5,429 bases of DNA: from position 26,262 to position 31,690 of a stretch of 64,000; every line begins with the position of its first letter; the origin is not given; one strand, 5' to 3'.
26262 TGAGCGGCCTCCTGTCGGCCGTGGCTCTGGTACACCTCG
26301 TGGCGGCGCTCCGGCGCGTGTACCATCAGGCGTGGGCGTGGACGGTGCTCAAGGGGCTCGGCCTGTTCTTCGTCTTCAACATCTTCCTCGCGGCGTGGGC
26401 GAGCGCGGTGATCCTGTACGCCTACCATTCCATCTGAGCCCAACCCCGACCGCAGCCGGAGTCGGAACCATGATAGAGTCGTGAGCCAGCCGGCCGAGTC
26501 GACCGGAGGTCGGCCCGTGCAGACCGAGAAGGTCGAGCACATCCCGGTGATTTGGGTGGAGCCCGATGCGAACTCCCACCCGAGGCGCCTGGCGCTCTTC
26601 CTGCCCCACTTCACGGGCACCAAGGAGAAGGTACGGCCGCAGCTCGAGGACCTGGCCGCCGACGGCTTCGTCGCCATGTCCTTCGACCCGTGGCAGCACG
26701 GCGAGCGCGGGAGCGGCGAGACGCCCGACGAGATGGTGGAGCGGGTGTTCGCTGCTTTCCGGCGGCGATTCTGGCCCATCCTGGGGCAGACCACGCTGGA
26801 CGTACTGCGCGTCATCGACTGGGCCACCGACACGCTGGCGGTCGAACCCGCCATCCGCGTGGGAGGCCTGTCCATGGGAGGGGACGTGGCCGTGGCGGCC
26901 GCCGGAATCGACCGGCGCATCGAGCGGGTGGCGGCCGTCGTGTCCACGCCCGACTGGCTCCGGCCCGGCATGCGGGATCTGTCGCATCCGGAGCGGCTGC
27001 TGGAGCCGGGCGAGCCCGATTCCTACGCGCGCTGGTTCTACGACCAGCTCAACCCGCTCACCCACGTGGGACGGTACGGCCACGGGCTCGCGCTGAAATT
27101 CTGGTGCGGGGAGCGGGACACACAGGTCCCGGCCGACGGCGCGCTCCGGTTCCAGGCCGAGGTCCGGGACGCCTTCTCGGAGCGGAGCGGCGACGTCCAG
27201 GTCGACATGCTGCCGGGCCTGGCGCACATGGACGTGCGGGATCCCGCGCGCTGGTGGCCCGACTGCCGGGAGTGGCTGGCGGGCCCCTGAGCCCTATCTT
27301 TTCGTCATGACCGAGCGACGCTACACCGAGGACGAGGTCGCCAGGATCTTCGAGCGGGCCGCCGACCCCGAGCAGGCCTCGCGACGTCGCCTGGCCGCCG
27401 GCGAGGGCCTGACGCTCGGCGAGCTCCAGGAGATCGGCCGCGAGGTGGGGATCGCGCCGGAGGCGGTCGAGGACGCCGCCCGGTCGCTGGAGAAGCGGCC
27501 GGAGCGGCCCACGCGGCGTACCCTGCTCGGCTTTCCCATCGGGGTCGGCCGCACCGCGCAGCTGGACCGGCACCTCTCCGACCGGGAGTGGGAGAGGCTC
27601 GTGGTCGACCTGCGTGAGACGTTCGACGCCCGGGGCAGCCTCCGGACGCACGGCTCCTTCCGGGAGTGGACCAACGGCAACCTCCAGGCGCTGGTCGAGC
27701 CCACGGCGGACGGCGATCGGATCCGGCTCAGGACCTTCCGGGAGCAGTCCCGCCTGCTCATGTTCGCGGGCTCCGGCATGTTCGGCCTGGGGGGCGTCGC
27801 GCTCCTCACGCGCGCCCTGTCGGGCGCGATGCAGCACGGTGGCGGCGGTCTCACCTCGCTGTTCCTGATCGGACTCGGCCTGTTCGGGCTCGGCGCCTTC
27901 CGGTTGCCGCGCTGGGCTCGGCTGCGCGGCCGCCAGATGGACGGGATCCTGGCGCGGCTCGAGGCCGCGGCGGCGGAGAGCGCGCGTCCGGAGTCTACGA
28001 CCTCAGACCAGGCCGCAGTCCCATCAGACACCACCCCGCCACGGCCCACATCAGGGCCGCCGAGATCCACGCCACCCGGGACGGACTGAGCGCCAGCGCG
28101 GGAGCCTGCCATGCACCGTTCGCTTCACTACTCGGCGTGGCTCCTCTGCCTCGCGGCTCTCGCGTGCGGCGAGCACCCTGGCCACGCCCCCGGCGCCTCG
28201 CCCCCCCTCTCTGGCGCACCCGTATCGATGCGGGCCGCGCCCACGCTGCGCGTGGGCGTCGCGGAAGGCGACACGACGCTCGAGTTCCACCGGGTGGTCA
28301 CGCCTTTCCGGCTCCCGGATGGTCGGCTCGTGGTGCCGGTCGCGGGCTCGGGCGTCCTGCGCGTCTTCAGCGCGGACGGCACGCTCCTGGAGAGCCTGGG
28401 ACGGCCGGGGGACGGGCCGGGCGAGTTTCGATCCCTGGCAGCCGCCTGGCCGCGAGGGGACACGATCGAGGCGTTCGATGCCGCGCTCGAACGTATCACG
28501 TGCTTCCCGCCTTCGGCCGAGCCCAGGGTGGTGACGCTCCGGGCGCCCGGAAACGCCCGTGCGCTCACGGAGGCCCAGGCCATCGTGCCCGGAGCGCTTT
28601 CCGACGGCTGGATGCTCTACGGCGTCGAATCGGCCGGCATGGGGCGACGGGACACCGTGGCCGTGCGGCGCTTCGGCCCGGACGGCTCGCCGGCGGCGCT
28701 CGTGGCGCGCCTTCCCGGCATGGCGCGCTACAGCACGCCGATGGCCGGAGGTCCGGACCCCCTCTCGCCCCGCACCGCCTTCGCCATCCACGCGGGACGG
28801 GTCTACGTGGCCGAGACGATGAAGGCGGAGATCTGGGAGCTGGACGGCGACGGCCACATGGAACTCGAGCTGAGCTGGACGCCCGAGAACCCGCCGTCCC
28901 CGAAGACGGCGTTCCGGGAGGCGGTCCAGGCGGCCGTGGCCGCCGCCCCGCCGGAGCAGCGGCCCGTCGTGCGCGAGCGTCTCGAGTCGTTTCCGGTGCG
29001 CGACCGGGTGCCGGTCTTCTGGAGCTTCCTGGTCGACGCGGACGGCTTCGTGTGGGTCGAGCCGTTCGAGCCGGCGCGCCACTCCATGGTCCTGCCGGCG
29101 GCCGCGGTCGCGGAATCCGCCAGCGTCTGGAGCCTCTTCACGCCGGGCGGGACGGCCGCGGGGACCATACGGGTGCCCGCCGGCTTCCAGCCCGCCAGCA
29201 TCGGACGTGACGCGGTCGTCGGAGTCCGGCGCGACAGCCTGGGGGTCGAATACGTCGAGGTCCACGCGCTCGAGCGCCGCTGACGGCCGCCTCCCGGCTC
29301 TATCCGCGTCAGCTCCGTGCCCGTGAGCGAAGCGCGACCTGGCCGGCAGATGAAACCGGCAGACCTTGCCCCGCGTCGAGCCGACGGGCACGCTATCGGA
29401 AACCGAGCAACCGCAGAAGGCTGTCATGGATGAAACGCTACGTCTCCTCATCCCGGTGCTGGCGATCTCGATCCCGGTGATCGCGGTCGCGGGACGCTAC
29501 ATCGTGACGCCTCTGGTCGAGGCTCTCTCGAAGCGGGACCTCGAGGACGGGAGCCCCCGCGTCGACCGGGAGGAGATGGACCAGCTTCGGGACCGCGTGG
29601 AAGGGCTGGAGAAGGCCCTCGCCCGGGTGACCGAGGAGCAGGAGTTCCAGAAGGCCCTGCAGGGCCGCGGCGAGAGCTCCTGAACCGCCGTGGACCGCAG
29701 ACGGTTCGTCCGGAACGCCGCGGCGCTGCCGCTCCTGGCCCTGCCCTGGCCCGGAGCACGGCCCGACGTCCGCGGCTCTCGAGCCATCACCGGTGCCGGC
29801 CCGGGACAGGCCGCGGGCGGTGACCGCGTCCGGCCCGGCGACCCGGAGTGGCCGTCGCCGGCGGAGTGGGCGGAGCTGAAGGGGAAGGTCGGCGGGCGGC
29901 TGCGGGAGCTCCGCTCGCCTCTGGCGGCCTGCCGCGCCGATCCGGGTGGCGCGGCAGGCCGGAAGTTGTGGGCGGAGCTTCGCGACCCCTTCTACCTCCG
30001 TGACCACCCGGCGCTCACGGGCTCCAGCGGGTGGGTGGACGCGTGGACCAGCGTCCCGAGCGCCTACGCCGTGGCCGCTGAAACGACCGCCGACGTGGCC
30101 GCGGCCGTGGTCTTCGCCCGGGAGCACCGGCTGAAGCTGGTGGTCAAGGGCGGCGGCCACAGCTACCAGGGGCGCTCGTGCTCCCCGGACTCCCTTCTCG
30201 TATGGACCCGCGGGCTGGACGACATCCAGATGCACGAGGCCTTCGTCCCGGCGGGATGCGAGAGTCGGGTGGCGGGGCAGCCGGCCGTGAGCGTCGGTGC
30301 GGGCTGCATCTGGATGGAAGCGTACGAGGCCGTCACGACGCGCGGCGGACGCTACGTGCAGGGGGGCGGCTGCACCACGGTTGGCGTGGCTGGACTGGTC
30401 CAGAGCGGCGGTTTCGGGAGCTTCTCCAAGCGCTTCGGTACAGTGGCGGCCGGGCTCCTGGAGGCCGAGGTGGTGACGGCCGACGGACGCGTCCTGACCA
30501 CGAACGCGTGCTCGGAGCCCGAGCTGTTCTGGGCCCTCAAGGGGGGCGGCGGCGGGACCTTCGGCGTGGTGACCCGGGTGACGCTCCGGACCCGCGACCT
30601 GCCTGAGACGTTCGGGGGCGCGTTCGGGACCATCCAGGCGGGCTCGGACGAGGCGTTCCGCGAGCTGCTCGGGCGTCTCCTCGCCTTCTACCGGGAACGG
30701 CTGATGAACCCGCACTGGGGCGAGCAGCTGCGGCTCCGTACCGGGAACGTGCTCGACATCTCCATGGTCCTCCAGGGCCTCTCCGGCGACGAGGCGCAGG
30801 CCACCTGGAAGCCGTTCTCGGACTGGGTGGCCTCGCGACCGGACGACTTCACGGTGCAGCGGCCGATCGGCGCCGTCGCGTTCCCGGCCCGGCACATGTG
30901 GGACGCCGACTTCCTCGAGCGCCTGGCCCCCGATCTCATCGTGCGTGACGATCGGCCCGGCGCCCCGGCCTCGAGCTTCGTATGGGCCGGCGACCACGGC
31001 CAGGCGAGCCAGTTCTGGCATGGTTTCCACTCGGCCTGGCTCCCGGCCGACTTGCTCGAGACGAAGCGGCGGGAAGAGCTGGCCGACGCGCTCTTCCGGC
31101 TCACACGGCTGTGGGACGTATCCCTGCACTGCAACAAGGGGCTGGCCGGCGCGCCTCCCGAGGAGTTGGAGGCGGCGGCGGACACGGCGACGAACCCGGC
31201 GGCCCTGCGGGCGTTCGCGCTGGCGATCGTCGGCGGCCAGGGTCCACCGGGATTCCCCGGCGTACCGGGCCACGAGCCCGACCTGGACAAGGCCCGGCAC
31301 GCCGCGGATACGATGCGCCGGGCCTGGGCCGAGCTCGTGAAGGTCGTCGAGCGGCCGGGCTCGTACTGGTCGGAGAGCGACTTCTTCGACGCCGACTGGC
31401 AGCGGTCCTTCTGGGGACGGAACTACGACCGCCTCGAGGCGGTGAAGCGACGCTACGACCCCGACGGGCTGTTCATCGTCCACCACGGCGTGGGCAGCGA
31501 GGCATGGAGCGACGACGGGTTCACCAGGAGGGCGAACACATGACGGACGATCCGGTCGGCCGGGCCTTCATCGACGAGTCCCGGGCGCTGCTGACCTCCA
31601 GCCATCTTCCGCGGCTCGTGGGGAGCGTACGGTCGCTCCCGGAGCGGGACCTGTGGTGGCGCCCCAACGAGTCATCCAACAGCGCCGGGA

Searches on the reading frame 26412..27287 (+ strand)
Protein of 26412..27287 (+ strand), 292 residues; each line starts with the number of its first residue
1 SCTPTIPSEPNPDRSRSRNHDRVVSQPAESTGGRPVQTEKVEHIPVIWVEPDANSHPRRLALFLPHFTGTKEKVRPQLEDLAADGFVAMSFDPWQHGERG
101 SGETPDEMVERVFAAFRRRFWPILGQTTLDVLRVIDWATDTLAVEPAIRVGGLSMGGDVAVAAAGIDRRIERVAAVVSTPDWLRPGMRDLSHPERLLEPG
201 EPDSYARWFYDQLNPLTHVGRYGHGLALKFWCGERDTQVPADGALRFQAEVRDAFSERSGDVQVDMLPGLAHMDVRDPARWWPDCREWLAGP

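Call 63: search_protein_families(library=pfam, proteins=[window:26412-27287:+], max_evalue=0.00001)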
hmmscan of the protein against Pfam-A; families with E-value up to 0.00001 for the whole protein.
window:26412-27287:+ (292 aa): 1 family
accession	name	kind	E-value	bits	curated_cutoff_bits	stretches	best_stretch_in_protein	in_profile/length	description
PF00561.26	Abhydrolase_1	-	9e-06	26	25.8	0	63-219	5-150/245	alpha/beta hydrolase fold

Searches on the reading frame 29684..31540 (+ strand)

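Call 63: search_protein_families(library=pfam, proteins=[window:29684-31540:+], max_evalue=0.00001)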
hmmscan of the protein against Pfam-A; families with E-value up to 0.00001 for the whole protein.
window:29684-31540:+ (619 aa): 2 families
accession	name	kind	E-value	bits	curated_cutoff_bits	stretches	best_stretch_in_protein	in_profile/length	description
PF01565.28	FAD_binding_4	-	2.9e-21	76.1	26.4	1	127-273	2-138/139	FAD binding domain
PF08031.17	BBE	-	2.4e-10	40.7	20.6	1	565-603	6-44/45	Berberine and berberine like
